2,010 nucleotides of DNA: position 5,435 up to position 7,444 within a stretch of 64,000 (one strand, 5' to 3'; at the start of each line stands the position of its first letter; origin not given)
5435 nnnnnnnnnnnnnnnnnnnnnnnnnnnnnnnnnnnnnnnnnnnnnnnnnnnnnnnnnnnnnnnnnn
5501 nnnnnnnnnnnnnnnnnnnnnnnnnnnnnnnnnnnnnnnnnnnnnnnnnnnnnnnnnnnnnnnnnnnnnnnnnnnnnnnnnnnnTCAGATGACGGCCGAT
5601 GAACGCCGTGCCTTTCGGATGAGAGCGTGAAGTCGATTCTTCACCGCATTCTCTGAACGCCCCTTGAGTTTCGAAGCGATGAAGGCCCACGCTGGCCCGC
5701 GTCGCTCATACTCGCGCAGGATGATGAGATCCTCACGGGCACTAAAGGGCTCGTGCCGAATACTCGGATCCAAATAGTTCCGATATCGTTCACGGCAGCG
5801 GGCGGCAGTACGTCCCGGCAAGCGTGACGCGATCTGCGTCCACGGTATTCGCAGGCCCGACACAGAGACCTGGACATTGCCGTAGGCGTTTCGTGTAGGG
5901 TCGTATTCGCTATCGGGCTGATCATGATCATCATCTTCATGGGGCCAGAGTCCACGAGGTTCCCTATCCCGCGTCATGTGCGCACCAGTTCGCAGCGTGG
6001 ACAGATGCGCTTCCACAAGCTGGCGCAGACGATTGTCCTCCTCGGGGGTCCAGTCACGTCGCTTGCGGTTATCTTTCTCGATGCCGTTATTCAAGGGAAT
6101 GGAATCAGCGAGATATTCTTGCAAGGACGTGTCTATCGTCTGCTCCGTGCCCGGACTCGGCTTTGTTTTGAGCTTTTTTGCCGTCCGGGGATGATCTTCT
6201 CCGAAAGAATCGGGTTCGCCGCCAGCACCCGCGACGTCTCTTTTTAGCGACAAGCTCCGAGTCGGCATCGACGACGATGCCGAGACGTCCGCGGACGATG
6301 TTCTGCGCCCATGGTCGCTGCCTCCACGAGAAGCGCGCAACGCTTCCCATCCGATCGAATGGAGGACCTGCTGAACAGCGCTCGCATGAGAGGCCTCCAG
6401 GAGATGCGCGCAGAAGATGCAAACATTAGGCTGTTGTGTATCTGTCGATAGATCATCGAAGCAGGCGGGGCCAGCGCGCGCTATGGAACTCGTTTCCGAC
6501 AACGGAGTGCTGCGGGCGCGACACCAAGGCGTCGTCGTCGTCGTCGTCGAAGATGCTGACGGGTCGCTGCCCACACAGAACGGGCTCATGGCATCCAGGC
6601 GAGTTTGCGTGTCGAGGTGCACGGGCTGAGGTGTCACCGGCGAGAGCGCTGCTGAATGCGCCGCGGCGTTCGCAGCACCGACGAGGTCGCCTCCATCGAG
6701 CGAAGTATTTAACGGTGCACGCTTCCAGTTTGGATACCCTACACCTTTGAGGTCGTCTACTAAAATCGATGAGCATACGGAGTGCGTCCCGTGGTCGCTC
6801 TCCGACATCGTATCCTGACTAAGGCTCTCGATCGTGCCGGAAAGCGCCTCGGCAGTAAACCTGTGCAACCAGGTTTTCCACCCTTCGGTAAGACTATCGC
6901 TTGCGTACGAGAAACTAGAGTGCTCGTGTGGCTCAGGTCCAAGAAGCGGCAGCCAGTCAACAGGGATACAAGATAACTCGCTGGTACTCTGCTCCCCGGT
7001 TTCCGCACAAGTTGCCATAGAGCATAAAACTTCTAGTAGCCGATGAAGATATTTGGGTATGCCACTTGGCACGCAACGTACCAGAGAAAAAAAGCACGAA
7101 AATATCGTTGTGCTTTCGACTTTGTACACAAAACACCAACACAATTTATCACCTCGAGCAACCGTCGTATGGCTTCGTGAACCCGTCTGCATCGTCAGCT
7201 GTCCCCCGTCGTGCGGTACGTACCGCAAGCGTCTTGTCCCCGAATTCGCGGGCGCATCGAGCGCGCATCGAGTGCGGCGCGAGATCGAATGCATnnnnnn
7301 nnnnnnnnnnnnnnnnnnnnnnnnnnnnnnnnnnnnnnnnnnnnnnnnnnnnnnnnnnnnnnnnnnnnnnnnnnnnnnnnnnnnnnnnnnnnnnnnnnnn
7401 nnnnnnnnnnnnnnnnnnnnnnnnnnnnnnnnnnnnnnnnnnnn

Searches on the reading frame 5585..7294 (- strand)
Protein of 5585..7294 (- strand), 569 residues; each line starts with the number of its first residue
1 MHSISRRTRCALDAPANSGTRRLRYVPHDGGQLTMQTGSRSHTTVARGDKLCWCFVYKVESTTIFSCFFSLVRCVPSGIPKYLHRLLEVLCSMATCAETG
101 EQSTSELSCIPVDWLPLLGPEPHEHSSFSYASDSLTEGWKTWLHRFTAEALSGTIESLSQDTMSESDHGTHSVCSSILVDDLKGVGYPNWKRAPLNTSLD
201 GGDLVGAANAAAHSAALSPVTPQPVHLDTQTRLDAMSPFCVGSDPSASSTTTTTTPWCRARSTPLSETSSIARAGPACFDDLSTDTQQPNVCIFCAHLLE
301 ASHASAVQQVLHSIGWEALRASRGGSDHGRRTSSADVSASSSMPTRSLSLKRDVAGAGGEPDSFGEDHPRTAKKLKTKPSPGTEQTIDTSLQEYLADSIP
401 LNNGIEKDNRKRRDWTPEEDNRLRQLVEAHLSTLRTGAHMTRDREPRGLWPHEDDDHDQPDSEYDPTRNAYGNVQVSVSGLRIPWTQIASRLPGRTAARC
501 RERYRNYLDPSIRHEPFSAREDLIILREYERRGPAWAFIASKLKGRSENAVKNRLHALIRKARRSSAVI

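Call 27: search_protein_families(library=pfam, max_evalue=0.00001, proteins=[window:5585-7294:-])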
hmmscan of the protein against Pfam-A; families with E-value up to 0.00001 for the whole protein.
window:5585-7294:- (569 aa): 2 families
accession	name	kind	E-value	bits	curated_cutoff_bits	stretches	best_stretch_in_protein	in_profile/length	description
PF00249.37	Myb_DNA-binding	-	1.6e-19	70.2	24.4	1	515-556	2-43/46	Myb-like DNA-binding domain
PF13921.12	Myb_DNA-bind_6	-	2e-16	60.3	22.9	1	485-522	20-57/60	Myb-like DNA-binding domain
